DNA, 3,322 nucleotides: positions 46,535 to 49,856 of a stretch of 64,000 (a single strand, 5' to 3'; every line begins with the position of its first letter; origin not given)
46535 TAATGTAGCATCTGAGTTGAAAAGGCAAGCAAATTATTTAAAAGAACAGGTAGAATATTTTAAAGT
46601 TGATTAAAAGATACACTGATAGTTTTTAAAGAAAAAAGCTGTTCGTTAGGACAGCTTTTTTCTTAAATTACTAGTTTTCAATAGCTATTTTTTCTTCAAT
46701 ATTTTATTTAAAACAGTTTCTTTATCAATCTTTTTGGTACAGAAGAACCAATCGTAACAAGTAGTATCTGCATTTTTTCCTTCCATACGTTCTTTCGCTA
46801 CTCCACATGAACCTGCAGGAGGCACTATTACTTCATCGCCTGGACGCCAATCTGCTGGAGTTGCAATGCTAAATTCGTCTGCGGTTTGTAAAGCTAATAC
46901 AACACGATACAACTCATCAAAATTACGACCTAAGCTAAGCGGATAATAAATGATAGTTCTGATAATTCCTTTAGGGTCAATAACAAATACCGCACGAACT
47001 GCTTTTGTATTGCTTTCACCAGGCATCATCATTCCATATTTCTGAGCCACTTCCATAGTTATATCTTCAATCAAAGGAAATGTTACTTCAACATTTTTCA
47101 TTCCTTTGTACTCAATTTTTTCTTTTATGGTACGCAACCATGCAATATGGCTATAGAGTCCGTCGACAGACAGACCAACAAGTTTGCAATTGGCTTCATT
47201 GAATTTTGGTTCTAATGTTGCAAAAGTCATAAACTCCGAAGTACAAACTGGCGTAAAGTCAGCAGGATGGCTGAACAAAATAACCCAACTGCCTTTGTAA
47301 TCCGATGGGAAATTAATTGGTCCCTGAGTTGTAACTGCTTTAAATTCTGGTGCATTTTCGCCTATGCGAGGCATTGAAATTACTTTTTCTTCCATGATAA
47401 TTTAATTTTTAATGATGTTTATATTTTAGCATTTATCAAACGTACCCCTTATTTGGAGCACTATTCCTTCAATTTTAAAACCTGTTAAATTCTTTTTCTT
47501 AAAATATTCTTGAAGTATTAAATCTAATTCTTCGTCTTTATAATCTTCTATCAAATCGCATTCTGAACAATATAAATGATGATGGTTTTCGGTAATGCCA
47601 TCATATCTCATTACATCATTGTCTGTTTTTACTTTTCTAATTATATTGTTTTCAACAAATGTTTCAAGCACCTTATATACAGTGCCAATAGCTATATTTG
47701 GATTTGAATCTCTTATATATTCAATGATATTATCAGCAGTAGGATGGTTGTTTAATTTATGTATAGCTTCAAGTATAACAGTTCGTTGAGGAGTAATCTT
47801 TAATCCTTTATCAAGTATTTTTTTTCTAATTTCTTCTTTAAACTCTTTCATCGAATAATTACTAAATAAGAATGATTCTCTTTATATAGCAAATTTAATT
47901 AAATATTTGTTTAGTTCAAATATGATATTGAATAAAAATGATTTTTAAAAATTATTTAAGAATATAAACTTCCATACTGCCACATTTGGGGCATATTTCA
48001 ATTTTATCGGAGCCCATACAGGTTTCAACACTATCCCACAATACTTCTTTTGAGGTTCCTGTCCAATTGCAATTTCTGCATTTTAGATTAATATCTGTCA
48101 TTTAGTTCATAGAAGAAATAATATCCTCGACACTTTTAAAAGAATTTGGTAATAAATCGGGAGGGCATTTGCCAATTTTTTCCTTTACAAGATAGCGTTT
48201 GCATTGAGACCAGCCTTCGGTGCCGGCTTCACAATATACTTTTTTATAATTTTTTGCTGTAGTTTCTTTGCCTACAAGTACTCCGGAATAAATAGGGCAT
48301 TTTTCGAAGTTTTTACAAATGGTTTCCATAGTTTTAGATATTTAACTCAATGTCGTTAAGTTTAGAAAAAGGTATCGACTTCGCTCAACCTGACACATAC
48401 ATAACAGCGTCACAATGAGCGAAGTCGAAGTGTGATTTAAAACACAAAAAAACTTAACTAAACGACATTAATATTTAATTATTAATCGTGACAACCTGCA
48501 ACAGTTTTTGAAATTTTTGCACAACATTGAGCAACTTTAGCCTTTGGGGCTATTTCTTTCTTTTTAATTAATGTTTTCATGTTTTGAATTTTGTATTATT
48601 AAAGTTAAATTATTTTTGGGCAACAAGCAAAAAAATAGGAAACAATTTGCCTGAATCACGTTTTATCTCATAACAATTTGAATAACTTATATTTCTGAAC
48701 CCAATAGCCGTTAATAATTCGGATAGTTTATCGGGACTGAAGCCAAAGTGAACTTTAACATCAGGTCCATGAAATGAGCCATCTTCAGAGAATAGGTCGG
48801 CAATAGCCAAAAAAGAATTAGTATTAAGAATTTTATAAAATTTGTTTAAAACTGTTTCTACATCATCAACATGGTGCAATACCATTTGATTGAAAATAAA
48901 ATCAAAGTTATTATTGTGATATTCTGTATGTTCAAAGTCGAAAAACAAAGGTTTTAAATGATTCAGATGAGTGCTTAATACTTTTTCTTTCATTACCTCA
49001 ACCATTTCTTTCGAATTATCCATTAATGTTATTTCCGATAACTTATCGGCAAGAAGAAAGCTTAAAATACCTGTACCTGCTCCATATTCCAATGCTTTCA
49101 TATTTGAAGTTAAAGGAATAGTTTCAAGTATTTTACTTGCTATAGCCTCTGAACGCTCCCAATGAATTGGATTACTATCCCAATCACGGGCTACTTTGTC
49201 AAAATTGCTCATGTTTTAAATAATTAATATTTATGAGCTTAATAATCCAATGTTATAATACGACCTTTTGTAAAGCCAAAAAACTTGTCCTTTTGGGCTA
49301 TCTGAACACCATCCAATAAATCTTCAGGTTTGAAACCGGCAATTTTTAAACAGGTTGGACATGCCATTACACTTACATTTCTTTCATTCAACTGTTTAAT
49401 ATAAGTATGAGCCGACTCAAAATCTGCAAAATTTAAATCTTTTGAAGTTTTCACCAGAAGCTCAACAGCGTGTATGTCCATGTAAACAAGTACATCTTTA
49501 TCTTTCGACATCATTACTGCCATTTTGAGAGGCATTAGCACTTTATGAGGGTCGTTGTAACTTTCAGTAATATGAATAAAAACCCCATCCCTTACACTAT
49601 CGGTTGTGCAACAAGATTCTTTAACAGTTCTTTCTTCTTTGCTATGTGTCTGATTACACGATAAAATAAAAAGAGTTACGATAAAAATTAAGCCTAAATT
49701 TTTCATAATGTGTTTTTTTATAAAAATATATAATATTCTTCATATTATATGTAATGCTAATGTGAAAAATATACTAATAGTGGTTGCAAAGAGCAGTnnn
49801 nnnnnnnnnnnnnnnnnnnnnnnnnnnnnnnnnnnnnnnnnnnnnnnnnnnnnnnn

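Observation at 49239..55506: QmoABC/HdrA-like membrane-coupled flavo-FeS complex encoded with DsrE-like and TusA sulfur carriers instead of AprAB: candidate quinone-linked persulfide/sulfur-carrier redox system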

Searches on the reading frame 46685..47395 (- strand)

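Call 19: search_protein_families(library=pfam, proteins=[window:46685-47395:-], max_evalue=0.0001)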
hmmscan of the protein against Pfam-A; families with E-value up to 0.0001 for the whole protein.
window:46685-47395:- (236 aa): 3 families
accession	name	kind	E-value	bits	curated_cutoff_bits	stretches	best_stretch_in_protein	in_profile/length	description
PF00578.27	AhpC-TSA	-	1.4e-31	109.4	26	1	11-147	1-123/124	AhpC/TSA family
PF08534.16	Redoxin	-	3e-13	50.2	26.6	1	12-153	3-136/148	Redoxin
PF10417.14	1-cysPrx_C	-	5e-11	42.8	21.1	1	168-196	1-30/41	C-terminal domain of 1-Cys peroxiredoxin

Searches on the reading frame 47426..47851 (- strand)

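Call 19: search_protein_families(library=pfam, proteins=[window:47426-47851:-], max_evalue=0.0001)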
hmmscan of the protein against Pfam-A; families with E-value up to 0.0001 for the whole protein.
window:47426-47851:- (141 aa): 1 family
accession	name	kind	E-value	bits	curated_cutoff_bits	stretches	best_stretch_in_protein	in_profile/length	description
PF01475.25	FUR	-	2.5e-27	95.8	23.1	1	15-123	2-112/121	Ferric uptake regulator family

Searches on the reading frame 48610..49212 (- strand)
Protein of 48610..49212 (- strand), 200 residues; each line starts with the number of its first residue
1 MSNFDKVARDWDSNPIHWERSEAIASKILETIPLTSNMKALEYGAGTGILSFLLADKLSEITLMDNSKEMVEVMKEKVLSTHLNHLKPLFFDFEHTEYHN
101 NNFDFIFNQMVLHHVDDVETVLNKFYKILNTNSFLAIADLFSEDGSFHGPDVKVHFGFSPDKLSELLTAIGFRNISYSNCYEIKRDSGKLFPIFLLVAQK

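Call 19: search_protein_families(library=pfam, proteins=[window:48610-49212:-], max_evalue=0.0001)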
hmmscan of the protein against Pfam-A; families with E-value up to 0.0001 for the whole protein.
window:48610-49212:- (200 aa): 10 families
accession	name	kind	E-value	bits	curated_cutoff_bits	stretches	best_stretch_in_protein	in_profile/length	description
PF08241.18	Methyltransf_11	-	1.2e-15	58.4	21.2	1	41-136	1-94/95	Methyltransferase domain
PF13847.12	Methyltransf_31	-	1.7e-15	57.4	27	1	35-140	2-112/145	Methyltransferase domain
PF13489.12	Methyltransf_23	-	2.1e-14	54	27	1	20-176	5-163/164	Methyltransferase domain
PF13649.12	Methyltransf_25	-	6e-14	53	27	1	41-130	2-94/97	Methyltransferase domain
PF08242.18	Methyltransf_12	-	4.7e-12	46.9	30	1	41-133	1-96/98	Methyltransferase domain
PF00398.26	RrnaAD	-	1.2e-06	28.2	24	1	17-95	11-90/263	Ribosomal RNA adenine dimethylase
PF01209.24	Ubie_methyltran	-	3.2e-06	27.1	20.1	1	26-132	37-146/233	ubiE/COQ5 methyltransferase family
PF03848.20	TehB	-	1.4e-05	25.1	20.4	1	23-118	17-113/193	Tellurite resistance protein TehB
PF05891.18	Methyltransf_PK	-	3e-05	24.1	27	1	34-145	53-167/218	AdoMet dependent proline di-methyltransferase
PF05175.20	MTS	-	6.5e-05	23.1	23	1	28-108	23-104/170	Methyltransferase small domain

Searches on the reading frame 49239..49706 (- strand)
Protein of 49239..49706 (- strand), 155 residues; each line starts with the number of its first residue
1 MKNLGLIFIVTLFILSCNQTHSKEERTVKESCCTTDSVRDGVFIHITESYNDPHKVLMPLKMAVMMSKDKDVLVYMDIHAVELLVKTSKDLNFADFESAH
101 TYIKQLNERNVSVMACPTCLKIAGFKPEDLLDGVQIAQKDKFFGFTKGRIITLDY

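Call 3: search_protein_families(library=pfam, proteins=[window:49239-49706:-], max_evalue=0.01)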
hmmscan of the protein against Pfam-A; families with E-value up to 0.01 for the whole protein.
window:49239-49706:- (155 aa): 2 families
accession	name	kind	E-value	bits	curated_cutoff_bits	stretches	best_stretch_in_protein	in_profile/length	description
PF02635.20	DsrE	-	2.7e-05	24.7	22.7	1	63-141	25-102/116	DsrE/DsrF-like family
PF13686.11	DrsE_2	-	5.5e-05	23.6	25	1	64-145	65-147/156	DsrE/DsrF/DrsH-like family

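Call 4: search_protein_families(library=ncbifam, proteins=[window:49239-49706:-], max_evalue=0.01)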
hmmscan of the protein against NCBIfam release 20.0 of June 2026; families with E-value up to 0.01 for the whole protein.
window:49239-49706:- (155 aa): 1 family
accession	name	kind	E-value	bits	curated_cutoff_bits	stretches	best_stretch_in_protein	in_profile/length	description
NF047629.1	SulfCarrDsrE2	equivalog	0.0005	20.3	210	1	56-148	63-152/159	sulfur carrier protein DsrE2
